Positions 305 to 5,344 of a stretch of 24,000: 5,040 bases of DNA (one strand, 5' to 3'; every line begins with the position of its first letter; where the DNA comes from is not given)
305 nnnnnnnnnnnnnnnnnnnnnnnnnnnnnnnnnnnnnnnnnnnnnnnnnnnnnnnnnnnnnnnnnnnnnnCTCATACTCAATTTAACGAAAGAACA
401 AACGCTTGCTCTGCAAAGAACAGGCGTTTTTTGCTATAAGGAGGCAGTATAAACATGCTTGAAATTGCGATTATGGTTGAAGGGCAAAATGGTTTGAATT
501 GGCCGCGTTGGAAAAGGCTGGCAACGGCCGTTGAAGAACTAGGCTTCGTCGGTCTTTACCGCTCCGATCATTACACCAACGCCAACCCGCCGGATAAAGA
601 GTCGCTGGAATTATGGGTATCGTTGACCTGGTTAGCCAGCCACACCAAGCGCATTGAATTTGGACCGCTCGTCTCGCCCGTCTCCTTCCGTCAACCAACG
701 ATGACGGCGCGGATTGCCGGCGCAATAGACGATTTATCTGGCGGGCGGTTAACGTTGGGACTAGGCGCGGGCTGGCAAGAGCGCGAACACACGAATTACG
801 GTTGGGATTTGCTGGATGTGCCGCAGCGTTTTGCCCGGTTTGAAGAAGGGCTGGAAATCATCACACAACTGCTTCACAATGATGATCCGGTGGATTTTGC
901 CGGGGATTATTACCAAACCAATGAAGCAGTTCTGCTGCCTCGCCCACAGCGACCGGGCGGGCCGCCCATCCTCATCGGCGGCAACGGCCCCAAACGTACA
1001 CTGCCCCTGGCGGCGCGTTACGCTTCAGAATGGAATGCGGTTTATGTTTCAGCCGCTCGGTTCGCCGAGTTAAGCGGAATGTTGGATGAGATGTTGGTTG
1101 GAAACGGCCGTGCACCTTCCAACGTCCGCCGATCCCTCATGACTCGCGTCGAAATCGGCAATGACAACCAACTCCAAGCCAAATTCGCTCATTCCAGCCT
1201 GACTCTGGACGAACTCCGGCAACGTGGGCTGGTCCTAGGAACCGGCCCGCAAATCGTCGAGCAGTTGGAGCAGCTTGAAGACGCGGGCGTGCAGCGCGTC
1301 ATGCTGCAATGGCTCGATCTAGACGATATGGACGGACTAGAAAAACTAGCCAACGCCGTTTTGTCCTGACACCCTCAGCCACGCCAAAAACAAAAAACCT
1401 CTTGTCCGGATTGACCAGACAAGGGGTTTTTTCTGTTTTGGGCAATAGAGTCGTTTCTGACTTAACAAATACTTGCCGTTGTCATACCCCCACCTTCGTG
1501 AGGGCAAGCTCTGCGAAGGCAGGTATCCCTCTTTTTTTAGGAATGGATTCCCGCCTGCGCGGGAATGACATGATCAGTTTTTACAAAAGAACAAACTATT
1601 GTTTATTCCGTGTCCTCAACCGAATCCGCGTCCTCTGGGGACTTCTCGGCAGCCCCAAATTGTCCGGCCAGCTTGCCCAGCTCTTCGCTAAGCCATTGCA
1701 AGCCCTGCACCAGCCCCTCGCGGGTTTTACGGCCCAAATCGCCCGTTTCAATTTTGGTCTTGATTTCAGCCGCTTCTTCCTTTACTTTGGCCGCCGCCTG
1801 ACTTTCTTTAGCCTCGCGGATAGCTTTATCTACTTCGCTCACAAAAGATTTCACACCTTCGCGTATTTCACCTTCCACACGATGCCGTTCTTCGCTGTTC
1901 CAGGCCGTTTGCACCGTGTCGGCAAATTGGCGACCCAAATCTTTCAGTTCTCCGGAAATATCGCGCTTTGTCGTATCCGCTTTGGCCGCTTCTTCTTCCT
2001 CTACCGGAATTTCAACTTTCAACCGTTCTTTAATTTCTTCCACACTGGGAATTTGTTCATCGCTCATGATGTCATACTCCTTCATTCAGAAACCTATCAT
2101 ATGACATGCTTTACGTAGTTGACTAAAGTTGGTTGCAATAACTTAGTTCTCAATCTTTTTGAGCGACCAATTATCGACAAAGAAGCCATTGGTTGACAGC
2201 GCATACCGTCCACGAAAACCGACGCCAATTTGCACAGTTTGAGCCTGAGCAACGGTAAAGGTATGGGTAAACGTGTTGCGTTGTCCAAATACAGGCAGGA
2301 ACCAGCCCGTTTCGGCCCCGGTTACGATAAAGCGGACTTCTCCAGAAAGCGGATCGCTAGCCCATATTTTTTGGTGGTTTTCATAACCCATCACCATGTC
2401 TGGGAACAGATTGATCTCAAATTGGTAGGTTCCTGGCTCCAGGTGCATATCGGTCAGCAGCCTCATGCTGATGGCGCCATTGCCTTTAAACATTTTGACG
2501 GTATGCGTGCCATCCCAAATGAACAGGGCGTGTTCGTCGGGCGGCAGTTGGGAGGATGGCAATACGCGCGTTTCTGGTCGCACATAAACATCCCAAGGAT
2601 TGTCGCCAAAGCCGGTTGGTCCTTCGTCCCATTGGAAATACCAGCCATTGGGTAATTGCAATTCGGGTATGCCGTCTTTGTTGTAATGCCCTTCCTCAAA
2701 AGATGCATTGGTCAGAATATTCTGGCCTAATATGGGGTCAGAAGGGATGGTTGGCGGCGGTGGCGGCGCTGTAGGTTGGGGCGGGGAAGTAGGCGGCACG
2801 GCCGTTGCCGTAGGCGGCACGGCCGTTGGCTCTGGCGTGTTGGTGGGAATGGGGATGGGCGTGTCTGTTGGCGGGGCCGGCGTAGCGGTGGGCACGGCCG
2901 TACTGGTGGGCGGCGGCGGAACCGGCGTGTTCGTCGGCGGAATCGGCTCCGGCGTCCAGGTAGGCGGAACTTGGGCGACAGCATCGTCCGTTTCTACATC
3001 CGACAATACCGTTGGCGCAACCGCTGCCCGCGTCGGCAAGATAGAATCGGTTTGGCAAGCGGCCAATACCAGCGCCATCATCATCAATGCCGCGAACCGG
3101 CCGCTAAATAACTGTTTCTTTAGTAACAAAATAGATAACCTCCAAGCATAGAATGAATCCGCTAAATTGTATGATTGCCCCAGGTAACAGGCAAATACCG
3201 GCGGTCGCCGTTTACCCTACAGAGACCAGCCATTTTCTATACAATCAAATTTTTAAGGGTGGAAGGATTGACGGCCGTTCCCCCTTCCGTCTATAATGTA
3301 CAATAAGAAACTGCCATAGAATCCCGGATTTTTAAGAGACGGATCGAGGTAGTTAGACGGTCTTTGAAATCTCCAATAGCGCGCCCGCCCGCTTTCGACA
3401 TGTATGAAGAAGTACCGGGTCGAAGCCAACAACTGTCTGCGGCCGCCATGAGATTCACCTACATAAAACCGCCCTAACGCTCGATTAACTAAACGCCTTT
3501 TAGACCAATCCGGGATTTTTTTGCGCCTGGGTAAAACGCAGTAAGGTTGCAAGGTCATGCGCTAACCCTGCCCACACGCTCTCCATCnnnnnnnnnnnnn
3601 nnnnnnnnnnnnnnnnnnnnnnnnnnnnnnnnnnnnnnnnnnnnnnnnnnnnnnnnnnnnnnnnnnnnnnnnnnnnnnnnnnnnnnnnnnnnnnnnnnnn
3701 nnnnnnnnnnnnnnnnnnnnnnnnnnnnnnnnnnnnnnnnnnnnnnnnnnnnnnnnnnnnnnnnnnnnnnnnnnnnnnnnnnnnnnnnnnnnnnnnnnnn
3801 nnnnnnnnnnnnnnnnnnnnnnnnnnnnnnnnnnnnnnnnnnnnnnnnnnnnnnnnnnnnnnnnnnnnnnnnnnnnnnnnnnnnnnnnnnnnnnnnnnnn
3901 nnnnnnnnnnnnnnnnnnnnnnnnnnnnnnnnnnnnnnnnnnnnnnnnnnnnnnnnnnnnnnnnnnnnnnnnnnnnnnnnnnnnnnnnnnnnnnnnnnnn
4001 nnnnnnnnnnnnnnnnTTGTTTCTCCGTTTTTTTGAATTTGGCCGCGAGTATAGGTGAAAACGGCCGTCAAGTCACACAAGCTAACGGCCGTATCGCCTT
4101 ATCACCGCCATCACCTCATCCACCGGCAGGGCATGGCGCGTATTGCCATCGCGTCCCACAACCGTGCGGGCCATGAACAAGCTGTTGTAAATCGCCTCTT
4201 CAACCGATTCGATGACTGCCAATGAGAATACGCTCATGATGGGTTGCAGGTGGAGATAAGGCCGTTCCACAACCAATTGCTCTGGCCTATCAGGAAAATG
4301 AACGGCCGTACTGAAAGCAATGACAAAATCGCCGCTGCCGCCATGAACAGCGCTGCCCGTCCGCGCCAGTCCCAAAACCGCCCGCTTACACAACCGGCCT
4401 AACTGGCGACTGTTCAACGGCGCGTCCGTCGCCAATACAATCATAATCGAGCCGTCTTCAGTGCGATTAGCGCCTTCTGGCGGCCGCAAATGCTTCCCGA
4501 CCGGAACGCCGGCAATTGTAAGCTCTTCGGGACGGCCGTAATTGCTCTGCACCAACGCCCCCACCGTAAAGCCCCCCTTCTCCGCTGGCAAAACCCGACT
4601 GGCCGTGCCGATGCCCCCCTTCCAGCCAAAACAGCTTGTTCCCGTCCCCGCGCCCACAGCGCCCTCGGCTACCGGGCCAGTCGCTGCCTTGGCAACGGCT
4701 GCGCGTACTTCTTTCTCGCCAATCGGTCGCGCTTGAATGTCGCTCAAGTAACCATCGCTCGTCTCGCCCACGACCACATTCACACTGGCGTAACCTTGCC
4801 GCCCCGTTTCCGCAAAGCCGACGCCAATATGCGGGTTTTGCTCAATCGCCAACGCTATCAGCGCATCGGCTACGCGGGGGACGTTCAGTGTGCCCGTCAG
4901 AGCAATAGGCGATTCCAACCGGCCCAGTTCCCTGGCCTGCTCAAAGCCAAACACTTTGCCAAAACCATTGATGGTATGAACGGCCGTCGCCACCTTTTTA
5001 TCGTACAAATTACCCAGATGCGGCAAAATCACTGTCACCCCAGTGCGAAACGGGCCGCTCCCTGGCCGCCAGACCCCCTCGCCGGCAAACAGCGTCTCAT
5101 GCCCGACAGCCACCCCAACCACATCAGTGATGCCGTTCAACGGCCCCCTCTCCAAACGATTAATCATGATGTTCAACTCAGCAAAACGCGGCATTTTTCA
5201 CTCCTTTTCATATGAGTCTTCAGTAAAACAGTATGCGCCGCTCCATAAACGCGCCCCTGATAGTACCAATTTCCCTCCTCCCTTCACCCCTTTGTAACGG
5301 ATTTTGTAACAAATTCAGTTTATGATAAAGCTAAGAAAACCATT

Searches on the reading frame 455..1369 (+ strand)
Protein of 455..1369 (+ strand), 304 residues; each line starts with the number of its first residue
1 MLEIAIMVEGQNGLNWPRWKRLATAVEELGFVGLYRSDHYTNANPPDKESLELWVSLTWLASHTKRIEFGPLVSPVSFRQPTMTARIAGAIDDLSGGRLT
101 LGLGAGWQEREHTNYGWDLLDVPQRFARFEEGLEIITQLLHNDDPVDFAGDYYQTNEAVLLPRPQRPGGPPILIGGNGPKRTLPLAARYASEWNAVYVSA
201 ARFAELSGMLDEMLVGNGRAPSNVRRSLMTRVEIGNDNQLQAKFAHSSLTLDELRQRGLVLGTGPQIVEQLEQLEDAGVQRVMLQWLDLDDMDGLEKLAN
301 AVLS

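Call 14: search_protein_families(library=pfam, proteins=[window:455-1369:+])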
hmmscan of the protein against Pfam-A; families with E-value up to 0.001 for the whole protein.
window:455-1369:+ (304 aa): 1 family
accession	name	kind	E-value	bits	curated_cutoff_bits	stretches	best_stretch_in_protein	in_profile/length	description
PF00296.26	Bac_luciferase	-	3.5e-45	155.2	27.9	1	15-239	21-235/314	Luciferase-like monooxygenase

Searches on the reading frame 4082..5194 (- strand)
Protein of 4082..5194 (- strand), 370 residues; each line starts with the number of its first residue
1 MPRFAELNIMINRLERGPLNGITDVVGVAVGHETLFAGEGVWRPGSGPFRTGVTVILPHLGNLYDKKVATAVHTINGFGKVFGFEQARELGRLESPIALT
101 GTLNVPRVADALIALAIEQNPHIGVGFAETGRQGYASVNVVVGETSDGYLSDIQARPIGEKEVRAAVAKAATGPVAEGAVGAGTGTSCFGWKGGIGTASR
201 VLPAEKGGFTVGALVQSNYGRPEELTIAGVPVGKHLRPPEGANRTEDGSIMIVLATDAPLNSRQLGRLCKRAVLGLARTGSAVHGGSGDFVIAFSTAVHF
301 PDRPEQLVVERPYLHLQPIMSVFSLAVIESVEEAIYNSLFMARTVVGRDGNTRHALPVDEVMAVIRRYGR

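Call 14: search_protein_families(library=pfam, proteins=[window:4082-5194:-])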
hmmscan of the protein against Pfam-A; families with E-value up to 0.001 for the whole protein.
window:4082-5194:- (370 aa): 1 family
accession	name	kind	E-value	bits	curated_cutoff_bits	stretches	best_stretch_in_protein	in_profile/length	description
PF03576.19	Peptidase_S58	-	2.2e-107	359.5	23.9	1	20-352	1-306/307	Peptidase family S58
